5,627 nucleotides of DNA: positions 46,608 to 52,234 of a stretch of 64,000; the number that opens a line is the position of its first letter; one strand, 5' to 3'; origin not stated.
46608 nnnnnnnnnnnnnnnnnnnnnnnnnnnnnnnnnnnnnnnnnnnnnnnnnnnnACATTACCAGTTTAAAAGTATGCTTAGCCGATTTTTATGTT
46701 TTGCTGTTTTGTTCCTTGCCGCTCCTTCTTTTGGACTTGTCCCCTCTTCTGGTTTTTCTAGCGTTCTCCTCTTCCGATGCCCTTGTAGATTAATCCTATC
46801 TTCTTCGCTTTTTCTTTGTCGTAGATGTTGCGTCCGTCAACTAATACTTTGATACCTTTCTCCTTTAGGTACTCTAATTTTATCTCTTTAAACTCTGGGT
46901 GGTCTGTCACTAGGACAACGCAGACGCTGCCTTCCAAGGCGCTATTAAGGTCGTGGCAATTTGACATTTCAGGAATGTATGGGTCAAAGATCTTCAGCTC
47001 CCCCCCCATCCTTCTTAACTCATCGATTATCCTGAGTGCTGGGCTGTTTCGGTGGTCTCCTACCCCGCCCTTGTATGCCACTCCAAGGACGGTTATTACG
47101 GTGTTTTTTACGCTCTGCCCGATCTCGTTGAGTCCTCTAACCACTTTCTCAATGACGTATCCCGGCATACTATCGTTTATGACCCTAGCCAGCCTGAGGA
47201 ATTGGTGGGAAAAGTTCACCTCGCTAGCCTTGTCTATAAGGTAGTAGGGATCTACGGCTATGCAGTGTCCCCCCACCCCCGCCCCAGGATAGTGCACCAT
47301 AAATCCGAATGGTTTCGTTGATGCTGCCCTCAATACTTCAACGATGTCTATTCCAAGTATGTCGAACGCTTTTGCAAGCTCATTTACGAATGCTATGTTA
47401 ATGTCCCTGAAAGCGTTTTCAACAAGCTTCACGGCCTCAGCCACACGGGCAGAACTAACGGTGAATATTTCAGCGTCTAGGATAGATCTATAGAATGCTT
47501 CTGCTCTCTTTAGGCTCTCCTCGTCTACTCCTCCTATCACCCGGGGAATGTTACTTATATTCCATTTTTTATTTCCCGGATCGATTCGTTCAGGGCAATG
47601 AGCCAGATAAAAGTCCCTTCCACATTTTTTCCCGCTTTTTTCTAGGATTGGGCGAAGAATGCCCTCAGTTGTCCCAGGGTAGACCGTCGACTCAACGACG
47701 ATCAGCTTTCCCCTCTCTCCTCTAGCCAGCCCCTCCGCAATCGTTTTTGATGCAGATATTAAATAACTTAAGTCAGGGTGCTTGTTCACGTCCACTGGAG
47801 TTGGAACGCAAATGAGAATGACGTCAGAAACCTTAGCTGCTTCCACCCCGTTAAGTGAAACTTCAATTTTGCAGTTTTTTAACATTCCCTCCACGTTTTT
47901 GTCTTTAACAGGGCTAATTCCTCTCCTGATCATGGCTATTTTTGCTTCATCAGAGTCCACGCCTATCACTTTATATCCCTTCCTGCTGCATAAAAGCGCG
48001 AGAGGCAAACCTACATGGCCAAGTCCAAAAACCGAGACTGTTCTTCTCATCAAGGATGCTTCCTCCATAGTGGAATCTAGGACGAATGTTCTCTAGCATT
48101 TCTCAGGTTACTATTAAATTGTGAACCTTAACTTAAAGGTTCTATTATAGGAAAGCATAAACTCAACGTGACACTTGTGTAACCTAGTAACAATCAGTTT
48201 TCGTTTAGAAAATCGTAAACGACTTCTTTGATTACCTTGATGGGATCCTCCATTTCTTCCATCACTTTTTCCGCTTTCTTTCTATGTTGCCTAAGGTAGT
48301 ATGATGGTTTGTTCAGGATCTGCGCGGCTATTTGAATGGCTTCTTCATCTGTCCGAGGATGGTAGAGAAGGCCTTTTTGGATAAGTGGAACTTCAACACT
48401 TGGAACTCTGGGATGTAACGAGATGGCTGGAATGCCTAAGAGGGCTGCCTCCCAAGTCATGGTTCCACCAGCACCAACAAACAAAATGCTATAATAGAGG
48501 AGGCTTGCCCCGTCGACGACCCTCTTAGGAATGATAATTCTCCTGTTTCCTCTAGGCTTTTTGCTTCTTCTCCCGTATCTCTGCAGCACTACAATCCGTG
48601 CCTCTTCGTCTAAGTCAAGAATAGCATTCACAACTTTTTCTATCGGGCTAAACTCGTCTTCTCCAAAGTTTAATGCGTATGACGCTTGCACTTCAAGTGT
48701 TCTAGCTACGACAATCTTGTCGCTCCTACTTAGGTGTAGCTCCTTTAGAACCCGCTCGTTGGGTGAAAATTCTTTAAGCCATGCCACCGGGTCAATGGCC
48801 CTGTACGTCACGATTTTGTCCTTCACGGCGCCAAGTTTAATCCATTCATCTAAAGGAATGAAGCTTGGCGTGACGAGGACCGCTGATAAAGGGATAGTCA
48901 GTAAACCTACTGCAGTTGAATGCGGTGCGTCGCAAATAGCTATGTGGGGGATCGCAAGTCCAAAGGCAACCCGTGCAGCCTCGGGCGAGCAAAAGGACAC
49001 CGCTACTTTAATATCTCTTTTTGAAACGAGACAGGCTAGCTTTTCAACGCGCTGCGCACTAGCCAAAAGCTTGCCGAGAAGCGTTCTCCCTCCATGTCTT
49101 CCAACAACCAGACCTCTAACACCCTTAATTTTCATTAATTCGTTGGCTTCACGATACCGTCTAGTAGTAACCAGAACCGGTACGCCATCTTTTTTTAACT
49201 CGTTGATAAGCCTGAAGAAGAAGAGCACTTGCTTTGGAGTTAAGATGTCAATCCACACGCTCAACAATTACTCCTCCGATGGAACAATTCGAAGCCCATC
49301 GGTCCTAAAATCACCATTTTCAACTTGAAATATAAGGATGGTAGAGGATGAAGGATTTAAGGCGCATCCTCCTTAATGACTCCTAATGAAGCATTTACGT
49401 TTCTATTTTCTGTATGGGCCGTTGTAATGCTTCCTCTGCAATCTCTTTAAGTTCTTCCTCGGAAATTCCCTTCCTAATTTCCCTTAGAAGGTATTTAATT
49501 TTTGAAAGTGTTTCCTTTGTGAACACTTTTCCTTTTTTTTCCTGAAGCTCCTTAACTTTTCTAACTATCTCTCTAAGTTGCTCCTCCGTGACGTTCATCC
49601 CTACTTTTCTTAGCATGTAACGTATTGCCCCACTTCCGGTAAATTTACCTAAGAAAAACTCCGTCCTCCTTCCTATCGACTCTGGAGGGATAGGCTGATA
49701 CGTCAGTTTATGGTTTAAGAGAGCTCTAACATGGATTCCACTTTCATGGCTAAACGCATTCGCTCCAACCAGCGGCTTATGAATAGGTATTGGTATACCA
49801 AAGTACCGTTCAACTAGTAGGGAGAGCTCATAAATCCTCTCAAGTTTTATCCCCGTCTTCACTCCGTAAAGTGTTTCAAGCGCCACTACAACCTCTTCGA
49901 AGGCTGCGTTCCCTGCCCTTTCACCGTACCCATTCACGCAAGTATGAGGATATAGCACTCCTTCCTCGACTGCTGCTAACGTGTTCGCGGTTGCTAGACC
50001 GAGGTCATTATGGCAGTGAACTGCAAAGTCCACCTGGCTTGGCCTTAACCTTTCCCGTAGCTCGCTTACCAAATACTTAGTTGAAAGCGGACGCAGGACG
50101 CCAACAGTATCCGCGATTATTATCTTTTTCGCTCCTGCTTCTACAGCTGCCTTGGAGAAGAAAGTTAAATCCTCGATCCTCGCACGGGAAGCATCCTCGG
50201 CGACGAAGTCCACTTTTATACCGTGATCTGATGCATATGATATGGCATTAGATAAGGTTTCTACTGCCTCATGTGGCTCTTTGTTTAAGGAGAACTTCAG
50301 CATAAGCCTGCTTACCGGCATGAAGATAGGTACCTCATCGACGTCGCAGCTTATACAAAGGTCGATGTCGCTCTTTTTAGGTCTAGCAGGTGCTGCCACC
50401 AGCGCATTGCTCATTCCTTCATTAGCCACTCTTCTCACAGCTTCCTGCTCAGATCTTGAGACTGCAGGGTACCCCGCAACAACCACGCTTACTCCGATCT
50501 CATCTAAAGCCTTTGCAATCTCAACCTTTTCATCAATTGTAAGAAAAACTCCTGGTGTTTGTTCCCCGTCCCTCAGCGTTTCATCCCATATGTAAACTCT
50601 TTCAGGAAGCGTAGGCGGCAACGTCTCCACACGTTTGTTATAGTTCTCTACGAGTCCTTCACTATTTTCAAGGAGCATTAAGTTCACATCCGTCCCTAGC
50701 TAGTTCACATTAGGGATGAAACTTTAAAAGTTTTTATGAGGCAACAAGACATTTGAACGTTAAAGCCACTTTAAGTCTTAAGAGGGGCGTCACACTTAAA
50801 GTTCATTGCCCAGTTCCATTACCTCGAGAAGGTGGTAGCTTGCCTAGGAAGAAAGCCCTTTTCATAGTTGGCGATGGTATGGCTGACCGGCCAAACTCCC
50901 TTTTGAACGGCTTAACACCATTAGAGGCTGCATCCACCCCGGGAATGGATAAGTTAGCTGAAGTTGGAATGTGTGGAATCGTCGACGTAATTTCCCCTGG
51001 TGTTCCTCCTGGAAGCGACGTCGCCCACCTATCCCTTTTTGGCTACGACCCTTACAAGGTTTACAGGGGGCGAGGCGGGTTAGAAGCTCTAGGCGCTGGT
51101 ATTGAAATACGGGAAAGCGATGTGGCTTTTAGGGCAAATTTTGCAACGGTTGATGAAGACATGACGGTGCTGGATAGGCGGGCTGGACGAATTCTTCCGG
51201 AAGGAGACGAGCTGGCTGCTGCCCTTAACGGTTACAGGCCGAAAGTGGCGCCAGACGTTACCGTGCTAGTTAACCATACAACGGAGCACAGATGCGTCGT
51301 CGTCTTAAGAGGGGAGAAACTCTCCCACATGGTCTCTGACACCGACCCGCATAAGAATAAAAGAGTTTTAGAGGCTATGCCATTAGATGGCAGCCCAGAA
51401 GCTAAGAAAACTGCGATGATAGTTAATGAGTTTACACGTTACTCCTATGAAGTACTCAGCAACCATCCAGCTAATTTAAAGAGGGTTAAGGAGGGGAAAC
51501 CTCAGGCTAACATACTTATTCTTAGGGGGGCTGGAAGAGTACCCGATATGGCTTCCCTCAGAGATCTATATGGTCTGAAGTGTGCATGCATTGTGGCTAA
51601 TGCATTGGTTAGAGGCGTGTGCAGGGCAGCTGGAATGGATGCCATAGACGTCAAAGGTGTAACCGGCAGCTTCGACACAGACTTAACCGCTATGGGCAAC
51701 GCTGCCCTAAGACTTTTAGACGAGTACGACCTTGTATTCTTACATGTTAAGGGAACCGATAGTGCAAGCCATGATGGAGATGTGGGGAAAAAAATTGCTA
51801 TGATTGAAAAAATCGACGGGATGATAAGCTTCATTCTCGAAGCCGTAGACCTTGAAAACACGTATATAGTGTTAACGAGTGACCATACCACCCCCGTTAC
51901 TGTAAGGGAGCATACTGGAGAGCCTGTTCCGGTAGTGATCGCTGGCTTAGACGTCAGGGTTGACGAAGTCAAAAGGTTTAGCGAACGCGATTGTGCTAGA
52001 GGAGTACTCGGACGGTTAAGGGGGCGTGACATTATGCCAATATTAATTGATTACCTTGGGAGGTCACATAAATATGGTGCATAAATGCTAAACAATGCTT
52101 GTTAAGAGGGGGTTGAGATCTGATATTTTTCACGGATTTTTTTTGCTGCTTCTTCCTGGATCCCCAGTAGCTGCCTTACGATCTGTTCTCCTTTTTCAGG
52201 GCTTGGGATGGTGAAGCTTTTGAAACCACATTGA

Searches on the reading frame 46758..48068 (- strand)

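Call 51: search_protein_families(library=pfam, proteins=[window:46758-48068:-], max_evalue=0.00001)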
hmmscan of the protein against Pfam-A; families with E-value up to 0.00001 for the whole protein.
window:46758-48068:- (436 aa): 3 families
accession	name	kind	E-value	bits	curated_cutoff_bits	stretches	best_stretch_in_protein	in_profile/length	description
PF03721.20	UDPG_MGDP_dh_N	-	2.4e-47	161.4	27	1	10-187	2-181/187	UDP-glucose/GDP-mannose dehydrogenase family, NAD binding domain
PF00984.24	UDPG_MGDP_dh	-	7.8e-29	100.1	25.4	1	209-299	2-93/94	UDP-glucose/GDP-mannose dehydrogenase family, central domain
PF03720.21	UDPG_MGDP_dh_C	-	1.2e-22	80.6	30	1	327-418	2-103/103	UDP-glucose/GDP-mannose dehydrogenase family, UDP binding domain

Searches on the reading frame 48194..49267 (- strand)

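Call 51: search_protein_families(library=pfam, proteins=[window:48194-49267:-], max_evalue=0.00001)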
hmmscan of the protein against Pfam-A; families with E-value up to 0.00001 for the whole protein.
window:48194-49267:- (357 aa): 1 family
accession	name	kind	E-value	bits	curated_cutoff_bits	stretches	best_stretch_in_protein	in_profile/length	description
PF04007.18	DUF354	-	6.4e-57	193.6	22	1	2-354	1-348/349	Protein of unknown function (DUF354)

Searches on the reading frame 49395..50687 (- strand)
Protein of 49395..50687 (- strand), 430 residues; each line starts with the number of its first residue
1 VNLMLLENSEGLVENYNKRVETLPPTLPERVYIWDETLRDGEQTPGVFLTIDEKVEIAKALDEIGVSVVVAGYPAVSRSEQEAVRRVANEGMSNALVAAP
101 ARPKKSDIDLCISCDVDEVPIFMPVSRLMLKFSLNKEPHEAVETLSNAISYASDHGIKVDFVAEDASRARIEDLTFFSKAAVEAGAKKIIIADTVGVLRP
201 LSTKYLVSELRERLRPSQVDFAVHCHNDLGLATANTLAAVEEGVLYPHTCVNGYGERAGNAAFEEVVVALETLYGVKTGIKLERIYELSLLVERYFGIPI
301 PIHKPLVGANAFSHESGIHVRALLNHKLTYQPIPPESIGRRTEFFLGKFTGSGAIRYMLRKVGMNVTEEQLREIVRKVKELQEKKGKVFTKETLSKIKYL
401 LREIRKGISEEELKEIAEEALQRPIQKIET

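Call 51: search_protein_families(library=pfam, proteins=[window:49395-50687:-], max_evalue=0.00001)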
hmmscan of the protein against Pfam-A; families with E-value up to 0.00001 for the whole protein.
window:49395-50687:- (430 aa): 2 families
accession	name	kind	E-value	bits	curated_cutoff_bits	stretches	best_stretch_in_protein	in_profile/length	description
PF00682.25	HMGL-like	-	5e-74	249.4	29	1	30-292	1-260/260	HMGL-like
PF22617.1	HCS_D2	-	2.3e-22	79.6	27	1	306-385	1-81/82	Homocitrate synthase post-HMGL domain-like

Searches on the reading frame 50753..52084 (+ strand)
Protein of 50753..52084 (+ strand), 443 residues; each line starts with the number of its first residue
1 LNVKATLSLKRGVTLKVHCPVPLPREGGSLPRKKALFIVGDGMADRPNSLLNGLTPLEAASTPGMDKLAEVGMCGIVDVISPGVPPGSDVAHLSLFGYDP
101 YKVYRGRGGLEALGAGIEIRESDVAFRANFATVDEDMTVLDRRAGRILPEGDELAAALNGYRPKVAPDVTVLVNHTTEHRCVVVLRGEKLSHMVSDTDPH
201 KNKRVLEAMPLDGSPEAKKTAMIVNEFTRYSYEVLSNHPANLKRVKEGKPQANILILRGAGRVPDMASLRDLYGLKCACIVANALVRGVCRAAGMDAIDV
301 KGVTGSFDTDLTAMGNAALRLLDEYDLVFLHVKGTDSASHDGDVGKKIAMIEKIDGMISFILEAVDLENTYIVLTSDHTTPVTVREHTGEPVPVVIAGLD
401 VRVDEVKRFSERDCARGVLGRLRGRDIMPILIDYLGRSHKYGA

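Call 51: search_protein_families(library=pfam, proteins=[window:50753-52084:+], max_evalue=0.00001)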
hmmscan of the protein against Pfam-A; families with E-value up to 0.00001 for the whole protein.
window:50753-52084:+ (443 aa): 2 families
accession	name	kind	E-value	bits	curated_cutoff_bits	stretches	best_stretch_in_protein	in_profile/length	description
PF10143.14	PhosphMutase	-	5.3e-56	189.6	21.5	1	69-241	1-170/170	2,3-bisphosphoglycerate-independent phosphoglycerate mutase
PF01676.23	Metalloenzyme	-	1.6e-48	165.8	24.3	1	33-433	1-251/252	Metalloenzyme superfamily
